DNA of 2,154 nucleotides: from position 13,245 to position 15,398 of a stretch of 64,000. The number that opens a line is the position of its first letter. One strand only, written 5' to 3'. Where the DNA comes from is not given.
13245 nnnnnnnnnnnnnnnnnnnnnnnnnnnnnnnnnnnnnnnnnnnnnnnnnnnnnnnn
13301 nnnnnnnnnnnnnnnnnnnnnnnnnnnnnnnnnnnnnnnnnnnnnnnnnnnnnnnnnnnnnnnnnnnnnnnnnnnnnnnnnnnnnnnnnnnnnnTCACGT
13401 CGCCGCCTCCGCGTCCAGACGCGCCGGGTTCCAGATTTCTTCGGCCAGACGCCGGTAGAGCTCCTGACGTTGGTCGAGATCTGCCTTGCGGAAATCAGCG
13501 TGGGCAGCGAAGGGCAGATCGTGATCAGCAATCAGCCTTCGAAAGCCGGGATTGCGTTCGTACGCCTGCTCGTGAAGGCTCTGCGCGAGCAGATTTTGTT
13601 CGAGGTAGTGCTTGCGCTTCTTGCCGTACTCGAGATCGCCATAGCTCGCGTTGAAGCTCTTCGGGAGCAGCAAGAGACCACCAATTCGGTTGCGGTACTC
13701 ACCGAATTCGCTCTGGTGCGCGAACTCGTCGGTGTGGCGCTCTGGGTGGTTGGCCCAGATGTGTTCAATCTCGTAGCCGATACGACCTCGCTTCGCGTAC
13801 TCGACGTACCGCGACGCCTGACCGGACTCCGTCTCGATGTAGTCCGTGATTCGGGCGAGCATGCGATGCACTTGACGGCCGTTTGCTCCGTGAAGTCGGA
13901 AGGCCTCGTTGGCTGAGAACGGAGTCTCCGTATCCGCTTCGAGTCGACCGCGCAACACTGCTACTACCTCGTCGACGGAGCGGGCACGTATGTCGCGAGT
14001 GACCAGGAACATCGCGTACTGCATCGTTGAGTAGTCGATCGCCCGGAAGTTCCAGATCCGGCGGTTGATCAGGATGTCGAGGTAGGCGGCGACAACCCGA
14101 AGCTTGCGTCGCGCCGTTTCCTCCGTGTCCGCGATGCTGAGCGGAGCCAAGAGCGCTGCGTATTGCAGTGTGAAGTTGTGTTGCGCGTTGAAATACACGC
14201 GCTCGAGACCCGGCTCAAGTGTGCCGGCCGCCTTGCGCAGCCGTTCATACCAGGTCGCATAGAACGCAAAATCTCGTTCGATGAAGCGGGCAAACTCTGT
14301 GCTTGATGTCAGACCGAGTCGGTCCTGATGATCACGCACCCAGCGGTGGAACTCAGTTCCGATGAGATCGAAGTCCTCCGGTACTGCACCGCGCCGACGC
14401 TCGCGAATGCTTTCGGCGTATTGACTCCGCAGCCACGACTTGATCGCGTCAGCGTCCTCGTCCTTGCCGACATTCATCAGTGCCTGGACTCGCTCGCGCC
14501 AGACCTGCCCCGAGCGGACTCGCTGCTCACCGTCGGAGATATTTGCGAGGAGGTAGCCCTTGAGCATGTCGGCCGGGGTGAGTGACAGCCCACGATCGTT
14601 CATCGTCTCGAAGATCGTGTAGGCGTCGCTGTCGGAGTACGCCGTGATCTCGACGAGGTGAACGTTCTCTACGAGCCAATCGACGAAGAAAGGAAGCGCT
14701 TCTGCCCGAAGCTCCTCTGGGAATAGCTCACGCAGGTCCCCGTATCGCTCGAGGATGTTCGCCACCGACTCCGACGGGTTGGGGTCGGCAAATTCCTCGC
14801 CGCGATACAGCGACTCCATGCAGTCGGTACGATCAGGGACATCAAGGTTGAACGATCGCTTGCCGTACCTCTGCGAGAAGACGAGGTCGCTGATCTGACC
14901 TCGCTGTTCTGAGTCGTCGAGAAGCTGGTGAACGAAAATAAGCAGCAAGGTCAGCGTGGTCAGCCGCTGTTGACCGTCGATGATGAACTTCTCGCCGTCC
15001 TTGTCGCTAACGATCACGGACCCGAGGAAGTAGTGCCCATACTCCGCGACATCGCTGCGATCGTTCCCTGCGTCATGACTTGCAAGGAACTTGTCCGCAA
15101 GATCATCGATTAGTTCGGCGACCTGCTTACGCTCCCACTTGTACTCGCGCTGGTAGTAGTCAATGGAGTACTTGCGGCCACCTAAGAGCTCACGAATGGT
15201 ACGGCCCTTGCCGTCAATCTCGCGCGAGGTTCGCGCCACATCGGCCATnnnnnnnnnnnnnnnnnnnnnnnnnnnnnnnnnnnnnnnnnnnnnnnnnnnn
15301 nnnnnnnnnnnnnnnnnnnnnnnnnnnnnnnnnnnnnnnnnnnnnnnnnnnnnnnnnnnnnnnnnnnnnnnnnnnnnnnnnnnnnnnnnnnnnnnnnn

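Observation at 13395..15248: GmrSD/BrxU-like type IV restriction gene inserted between drmMI and drmA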

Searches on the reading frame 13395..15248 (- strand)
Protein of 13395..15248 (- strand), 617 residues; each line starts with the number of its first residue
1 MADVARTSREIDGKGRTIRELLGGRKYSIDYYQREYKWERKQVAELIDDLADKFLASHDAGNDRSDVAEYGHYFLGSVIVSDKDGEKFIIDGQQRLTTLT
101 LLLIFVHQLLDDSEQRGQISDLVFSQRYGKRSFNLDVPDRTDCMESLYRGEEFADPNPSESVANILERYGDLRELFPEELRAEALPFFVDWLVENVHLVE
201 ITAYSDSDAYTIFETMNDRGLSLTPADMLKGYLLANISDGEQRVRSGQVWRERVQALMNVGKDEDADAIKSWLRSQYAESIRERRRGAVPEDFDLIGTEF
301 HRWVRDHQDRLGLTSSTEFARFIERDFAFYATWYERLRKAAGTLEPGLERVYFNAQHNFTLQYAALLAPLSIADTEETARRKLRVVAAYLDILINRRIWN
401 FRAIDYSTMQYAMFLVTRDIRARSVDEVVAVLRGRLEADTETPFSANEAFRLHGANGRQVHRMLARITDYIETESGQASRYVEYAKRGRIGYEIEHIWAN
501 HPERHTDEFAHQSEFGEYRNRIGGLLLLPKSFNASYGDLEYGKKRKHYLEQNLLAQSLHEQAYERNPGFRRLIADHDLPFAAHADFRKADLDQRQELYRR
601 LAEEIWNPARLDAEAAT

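Call 3: search_protein_families(library=pfam, proteins=[window:13395-15248:-], max_evalue=0.01)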
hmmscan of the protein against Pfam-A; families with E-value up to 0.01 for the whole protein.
window:13395-15248:- (617 aa): 2 families
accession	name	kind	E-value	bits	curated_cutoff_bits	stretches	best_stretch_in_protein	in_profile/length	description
PF03235.19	GmrSD_N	-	5.3e-35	121.8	33.2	1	19-233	2-198/199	GmrSD restriction endonuclease, N-terminal domain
PF07510.16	GmrSD_C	-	2.9e-09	37.4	23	1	459-598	23-135/138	GmrSD restriction endonucleases, C-terminal domain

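Call 4: search_protein_families(library=padloc, proteins=[window:13395-15248:-], max_evalue=0.001)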
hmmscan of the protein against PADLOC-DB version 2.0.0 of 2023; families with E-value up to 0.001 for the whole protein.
window:13395-15248:- (617 aa): 33 families (the best 25 are shown)
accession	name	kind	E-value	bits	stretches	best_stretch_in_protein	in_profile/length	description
PDLC04157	HEC-06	-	2.3e-41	140.1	3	9-120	5-106/558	-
PDLC04155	HEC-06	-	1.3e-38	130.8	2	11-278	5-277/562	-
PDLC04154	HEC-06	-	1.5e-38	130.9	3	11-117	7-103/569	-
PDLC02687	Orf5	-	3.1e-34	116.6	3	15-112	5-92/543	Orf5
PDLC02693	Orf5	-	2.6e-31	107.2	1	23-553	5-510/543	Orf5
PDLC02686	Orf5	-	4.8e-30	102.6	2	26-115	20-105/566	Orf5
PDLC02695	Orf5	-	1.2e-29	101.1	2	13-118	5-110/601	Orf5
PDLC02700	Orf5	-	1.6e-29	101.1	1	18-553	3-523/555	Orf5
PDLC02701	Orf5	-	3e-25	86.8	2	27-116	20-109/596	Orf5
PDLC02688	Orf5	-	1.6e-21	74.6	1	26-239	9-231/554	Orf5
PDLC02694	Orf5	-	1.6e-21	74.6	2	17-126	7-121/574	Orf5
PDLC02691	Orf5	-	1.6e-19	68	2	11-112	3-96/579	Orf5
PDLC02690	Orf5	-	9.4e-18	62.3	1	25-327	8-298/531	Orf5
PDLC02786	SspE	-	1.4e-17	61.3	1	26-119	23-118/766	SspE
PDLC04156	HEC-06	-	9.6e-16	55.4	2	186-240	193-247/562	-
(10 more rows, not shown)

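Call 11: find_homologous_proteins(query=window:13398-15248:-, max_evalue=1e-10)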
Query window:13398-15248:- (617 aa): 7879 proteins with E <= 1e-10 among 8000 candidates; the best 120 are listed.
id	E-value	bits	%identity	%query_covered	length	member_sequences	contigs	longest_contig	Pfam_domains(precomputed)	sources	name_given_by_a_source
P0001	0.0e+0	1392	100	100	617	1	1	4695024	PF07510.17,PF03235.20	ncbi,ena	-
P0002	0.0e+0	1246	88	100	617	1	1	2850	PF07510.17,PF03235.20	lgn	-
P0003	0.0e+0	1241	88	100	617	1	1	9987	PF07510.17,PF03235.20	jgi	jgi:Protein of unknown function DUF262/Protein of unknown function (DUF1524)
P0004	0.0e+0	1103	77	100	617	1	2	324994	PF07510.17,PF03235.20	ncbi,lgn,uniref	ncbi:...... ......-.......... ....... [Pelomicrobium sp. G1]|uniref:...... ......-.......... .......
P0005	0.0e+0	1097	77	100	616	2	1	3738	PF07510.17,PF03235.20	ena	-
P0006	0.0e+0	1096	76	100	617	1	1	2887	PF07510.17,PF03235.20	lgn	-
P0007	0.0e+0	1096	76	100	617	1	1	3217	PF07510.17,PF03235.20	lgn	-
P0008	0.0e+0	1095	76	100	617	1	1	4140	PF07510.17,PF03235.20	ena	-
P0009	0.0e+0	1093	77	99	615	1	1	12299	PF07510.17,PF03235.20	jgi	jgi:hypothetical protein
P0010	0.0e+0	1090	77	99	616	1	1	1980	PF07510.17,PF03235.20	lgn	-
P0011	0.0e+0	1088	77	100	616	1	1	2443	PF07510.17,PF03235.20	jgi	jgi:hypothetical protein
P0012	0.0e+0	1086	76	100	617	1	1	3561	PF07510.17,PF03235.20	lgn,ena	-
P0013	0.0e+0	1085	76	100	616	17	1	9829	PF07510.17,PF03235.20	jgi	jgi:hypothetical protein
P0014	0.0e+0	1084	77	100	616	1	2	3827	PF07510.17,PF03235.20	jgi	jgi:hypothetical protein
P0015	0.0e+0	1082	76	100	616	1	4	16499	PF07510.17,PF03235.20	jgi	jgi:hypothetical protein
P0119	0.0e+0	1048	74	100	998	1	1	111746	PF07510.17,PF20466.4,PF03235.20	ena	-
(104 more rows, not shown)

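Call 13: find_related_loci(query=window:13398-15248:-, collection=genome_contigs, flank=10000)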
Query window:13398-15248:- (617 aa) in genome_contigs; peptide patterns used: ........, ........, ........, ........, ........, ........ (x = any residue, [..] = any of these).
365 stretches matched a pattern; 347 encode a relative of the query (tblastn E <= 1e-3); the best 80 are kept; 80 distinct loci.
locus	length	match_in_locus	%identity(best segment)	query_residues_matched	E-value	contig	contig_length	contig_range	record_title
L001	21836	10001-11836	77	6-617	0e+0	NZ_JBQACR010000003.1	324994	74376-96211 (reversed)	Pelomicrobium sp. G1 NODE_3_length_324994_cov_303.899593, whole genome shotgun sequence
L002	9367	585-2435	76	1-617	0e+0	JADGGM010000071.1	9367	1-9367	MAG: Gemmatimonadaceae bacterium isolate HOG34 NODE_5082_length_9367_cov_8.925011, whole genome shotgun sequence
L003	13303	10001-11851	76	1-617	0e+0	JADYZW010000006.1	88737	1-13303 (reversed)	MAG: Deltaproteobacteria bacterium isolate SJ588 c_000000132095, whole genome shotgun sequence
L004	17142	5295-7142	75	1-616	0e+0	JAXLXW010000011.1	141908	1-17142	MAG: Gemmatimonadaceae bacterium isolate STL-GEM2 C1.234.fa-11, whole genome shotgun sequence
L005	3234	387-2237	74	1-617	0e+0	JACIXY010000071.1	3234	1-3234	MAG: Bacillota bacterium isolate MAG-64 Firmicutes_O3_bin27_Scaffold_71, whole genome shotgun sequence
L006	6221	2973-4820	76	1-617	0e+0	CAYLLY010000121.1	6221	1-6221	MAG TPA_asm: uncultured Nitrospirales bacterium isolate binchicken_co21_464 genome assembly, contig: NODE_14718_length_6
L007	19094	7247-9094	74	1-617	0e+0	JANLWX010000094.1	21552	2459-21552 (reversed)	MAG: Candidatus Eisenbacteria bacterium isolate OTE_20_metabat_201 OTE_20_k141_59469, whole genome shotgun sequence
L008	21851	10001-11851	73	1-614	0e+0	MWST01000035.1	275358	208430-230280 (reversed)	MAG: Polyangiaceae bacterium UTPRO1 contig_7464, whole genome shotgun sequence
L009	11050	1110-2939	73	7-617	0e+0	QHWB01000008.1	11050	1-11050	MAG: Acidobacteria bacterium isolate gp6 AA54 14_1009_05_20cm_scaffold_3645_curated, whole genome shotgun sequence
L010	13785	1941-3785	74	1-617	0e+0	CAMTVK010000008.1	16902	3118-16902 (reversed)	MAG: Candidatus Fraserbacteria bacterium isolate G05_MAG_00009 genome assembly, contig: G05_MAG_00009_000000000021, whol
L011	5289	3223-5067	71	1-615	0e+0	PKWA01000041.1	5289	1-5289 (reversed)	MAG: Acidimicrobiaceae bacterium isolate palsa_662 73.20120500_P32.19_contig_4200, whole genome shotgun sequence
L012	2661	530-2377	72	1-617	0e+0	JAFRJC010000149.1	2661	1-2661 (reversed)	MAG: Eggerthellaceae bacterium isolate RGIG2516 Goat_Jejunum-4__c203128, whole genome shotgun sequence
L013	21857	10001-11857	73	1-617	0e+0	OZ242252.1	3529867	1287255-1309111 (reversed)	MAG: Candidatus Foliamicus sp. isolate 8837b1df-4c2a-421f-9400-f743960723ed genome assembly, chromosome: 1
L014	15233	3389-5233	71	1-615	0e+0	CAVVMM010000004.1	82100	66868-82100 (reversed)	MAG: uncultured Acidimicrobiaceae bacterium isolate MFD09222.bin.3.337 genome assembly, contig: contig_115896, whole gen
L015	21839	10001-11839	72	6-617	0e+0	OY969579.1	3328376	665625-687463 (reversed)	MAG: Candidatus Eremiobacteraeota bacterium isolate MFD01689.bin.c.2 genome assembly, chromosome: 1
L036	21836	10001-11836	65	6-617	0e+0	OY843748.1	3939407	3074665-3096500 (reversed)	MAG: bacterium isolate 9408d56b-0626-48ff-8cc4-40385ffb9045 genome assembly, chromosome: 1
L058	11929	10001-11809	60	9-612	0e+0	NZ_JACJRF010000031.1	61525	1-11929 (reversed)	Anabaena subtropica FACHB-260 contig31, whole genome shotgun sequence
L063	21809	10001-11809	59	9-612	0e+0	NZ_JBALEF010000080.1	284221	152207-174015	MAG: Nostoc sp. isolate P6447 bin 3 NODE_4_length_284221_cov_53.111260, whole genome shotgun sequence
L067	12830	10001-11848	58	6-612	0e+0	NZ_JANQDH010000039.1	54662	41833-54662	Chrysosporum bergii ANA360D k141_16551, whole genome shotgun sequence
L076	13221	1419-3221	59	9-611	0e+0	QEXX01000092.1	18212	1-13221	MAG: Anaerolineae bacterium isolate Nak19 k99_212645, whole genome shotgun sequence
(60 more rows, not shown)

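Call 17: search_protein_families(library=pfam, proteins=[L007:3486-5603:+, L036:14088-15512:+, L063:13191-16157:+, L076:94-876:+, L058:5345-7261:-, L067:7341-7772:+, L003:8467-9069:+, L001:8676-9989:+, L014:768-2762:+], max_evalue=0.001)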
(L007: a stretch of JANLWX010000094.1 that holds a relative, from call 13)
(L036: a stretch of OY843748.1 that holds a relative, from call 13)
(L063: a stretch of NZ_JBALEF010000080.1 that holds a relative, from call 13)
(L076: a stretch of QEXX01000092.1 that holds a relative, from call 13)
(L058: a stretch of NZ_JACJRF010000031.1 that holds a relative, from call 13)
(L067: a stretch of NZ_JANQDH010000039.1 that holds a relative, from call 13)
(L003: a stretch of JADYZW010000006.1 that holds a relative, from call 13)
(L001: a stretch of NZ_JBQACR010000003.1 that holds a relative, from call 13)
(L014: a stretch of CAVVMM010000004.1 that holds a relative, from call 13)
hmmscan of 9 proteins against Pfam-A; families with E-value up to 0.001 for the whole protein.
L007:3486-5603:+ (705 aa): 2 families
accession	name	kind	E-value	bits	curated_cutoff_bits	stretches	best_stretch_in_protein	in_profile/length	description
PF02384.22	N6_Mtase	-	2.1e-54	185.4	20.4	1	152-432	5-250/311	N-6 DNA Methylase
PF12161.14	HsdM_N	-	8.7e-24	85.1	24.5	1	7-138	2-135/135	HsdM N-terminal domain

L036:14088-15512:+ (474 aa): 1 family
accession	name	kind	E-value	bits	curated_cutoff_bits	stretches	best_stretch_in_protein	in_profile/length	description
PF01420.25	Methylase_S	-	3.6e-25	89.5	22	2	24-191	2-159/168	Type I restriction modification DNA specificity domain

L063:13191-16157:+ (988 aa): 5 families
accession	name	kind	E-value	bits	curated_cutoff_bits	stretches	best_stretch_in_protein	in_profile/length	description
PF18766.7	SWI2_SNF2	-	7.5e-26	91.6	26.7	1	285-527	1-202/221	SWI2/SNF2 ATPase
PF04313.20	HSDR_N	-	1.7e-18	67.7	25.1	1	7-209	3-197/198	Type I restriction enzyme R protein N terminus (HSDR_N)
PF04851.21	ResIII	-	1.2e-14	55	22.5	1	282-474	4-163/164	Type III restriction enzyme, res subunit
PF22679.2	T1R_D3-like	-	2.7e-12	47.8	27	1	637-703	87-156/158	Type I restriction enzyme subunit R domain 3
PF00270.35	DEAD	-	6.7e-09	36.1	26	1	303-479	14-165/167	DEAD/DEAH box helicase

L076:94-876:+ (260 aa): 1 family
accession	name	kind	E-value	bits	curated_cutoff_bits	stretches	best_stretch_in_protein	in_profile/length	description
PF20466.3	MmeI_TRD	-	6.8e-12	45.6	27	1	5-139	74-206/207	MmeI, target recognition domain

L058:5345-7261:- (638 aa): 0 families

L067:7341-7772:+ (143 aa): 3 families
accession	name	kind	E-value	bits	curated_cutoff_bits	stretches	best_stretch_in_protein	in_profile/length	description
PF13411.12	MerR_1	-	1.3e-13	51.3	21.6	1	6-68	1-60/69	MerR HTH family regulatory protein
PF12728.13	HTH_17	-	2.9e-06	27.9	27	1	5-55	1-47/51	Helix-turn-helix domain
PF00376.29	MerR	-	7.7e-06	26.1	28.2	1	7-40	1-35/38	MerR family regulatory protein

L003:8467-9069:+ (200 aa): 3 families
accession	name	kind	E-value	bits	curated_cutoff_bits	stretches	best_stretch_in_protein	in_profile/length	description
PF13338.12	AbiEi_4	-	3.7e-10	40.2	25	1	13-52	8-47/49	Transcriptional regulator, AbiEi antitoxin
PF09407.15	AbiEi_1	-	9.6e-05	23.1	22.2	1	74-188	21-130/142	AbiEi antitoxin C-terminal domain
PF17194.10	AbiEi_3_N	-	0.00038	20.9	26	1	19-88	18-88/93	Transcriptional regulator, AbiEi antitoxin N-terminal domain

L001:8676-9989:+ (437 aa): 1 family
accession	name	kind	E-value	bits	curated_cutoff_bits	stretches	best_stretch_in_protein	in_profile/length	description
PF08843.17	AbiEii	-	2.3e-43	149.3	22.5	1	163-384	1-222/238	Nucleotidyl transferase AbiEii toxin, Type IV TA system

L014:768-2762:+ (664 aa): 6 families
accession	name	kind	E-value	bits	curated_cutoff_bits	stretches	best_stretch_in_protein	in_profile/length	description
PF13604.12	AAA_30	-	1.5e-56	191.6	27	1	123-354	2-190/191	AAA domain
PF13245.12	AAA_19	-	2.2e-12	47.7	25.1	1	136-295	8-132/134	AAA domain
PF13086.12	AAA_11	-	7.9e-06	26.3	27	0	254-294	215-252/257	AAA domain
PF13538.12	UvrD_C_2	-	1.6e-05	25.1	27.4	1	479-519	1-48/52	UvrD-like helicase C-terminal domain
PF22232.2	TraI_hel_assoc_N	-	9.8e-05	23.4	27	0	239-287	51-99/99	TraI helicase-associated ssDNA bd, N-terminal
PF13401.12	AAA_22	-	0.00016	22.4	27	1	138-288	4-123/130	AAA domain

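Call 35: search_solved_structures(query=window:13398-15248:-, max_evalue=1, show_alignments=3)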
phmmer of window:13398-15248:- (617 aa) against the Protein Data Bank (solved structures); distinct sequences matched with E-value up to 1: 5.
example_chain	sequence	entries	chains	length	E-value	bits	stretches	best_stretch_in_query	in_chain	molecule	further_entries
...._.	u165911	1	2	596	2.3e-10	43.1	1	30-243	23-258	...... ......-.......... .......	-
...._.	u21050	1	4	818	1e-08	37.6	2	24-108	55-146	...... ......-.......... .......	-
20yw_A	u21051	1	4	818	6.7e-08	34.9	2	24-108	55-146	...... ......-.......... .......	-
6jiv_D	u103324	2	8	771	8.4e-05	24.7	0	24-110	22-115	SspE protein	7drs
7drr_D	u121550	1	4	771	0.00055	22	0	24-110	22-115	SspE protein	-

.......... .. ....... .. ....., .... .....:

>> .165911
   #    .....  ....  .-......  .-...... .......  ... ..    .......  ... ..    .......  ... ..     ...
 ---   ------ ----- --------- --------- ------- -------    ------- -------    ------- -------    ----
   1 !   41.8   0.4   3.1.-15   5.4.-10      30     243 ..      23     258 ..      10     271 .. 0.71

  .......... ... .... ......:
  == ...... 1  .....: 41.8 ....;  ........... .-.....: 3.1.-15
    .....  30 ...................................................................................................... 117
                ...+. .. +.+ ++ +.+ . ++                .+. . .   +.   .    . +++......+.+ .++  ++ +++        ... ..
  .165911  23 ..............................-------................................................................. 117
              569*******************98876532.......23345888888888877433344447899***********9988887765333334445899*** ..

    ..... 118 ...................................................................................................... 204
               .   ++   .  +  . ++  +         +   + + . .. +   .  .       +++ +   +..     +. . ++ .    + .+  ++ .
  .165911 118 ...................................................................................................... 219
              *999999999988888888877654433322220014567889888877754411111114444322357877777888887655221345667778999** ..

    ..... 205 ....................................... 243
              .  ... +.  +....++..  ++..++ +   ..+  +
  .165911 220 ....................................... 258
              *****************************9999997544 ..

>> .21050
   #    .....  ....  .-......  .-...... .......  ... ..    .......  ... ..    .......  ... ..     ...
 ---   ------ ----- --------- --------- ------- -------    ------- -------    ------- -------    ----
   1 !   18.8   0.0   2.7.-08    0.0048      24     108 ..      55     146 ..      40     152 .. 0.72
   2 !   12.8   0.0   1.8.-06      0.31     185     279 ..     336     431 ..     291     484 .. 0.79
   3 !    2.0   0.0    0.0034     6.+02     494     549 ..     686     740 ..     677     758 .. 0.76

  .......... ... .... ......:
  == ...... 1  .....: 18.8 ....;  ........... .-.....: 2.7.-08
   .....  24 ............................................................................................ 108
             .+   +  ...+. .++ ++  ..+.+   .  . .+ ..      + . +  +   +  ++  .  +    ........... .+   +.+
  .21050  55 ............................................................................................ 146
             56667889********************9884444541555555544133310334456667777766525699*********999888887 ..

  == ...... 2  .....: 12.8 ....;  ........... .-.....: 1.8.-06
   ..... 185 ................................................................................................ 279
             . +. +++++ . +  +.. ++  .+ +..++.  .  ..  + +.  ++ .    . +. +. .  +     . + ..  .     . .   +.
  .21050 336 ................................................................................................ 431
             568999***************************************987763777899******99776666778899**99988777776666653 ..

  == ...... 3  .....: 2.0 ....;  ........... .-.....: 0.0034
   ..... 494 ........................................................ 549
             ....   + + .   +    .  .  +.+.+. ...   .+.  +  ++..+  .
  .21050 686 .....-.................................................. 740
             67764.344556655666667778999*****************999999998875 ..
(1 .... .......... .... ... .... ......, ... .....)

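Call 48: list_cluster_members(proteins=[P0001, P0119, P0002])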
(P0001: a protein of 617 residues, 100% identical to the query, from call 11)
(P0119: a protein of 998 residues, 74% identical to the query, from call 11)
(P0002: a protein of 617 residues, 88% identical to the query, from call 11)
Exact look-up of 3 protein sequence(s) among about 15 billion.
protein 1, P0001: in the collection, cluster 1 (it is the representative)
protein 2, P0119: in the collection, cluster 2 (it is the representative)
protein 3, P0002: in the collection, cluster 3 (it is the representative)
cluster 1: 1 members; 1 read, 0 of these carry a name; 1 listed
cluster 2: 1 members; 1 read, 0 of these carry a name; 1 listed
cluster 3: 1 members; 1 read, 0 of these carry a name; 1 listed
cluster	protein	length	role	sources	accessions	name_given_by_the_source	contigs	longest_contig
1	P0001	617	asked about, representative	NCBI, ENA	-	-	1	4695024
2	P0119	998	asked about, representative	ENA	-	-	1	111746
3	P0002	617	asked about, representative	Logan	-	-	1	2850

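Call 49: predict_structure(alignment_id=A2)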
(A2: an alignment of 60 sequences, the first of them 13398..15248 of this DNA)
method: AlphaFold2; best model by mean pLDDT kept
length: 617 residues; sequences in the alignment: 60
mean_pLDDT: 57.3   pTM: 0.35
mean pLDDT of the five models: 57.3, 49.3, 48.9, 48.5, 43.8
residues with pLDDT >= 90: 2; 70-90: 202; 50-70: 156; < 50: 257
segments of 3 or more residues with pLDDT < 50: 1-41, 74-93, 128-136, 200-240, 260-302, 312-315, 344-370, 390-421, 435-456, 502-504
pLDDT, mean of each block of 10 residues (from residue 1): 28 29 29 29 69 76 61 40 30 61 87 77 57 51 81 78 80 85 84 63 33 30 38 42 58 55 42 44 33 34 51 50 52 56 46 38 42 59 55 40 32 36 56 48 36 51 87 87 76 74 49 57 83 76 84 85 74 75 69 82 78 67
secondary structure, 60 per line:
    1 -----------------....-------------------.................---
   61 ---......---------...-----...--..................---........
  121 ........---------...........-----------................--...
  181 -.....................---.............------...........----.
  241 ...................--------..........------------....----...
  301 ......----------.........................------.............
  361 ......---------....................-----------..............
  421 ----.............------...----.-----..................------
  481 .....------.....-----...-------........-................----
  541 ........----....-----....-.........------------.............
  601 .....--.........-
elements in order: H18-21 H41-57 H64-69 E79-81 E87-89 H92-109 H113-128 H138-148 H160-175 H182-202 H206-218 H225-235 H240-259 H268-277 H290-293 H298-306 H317-341 H348-366 H376-395 H407-420 H425-437 H457-474 H481-485 E492-496 H512-519 E525-529 H530-536 H541-548 H553-556 H562-565 H567-575 H588-605 H608-616
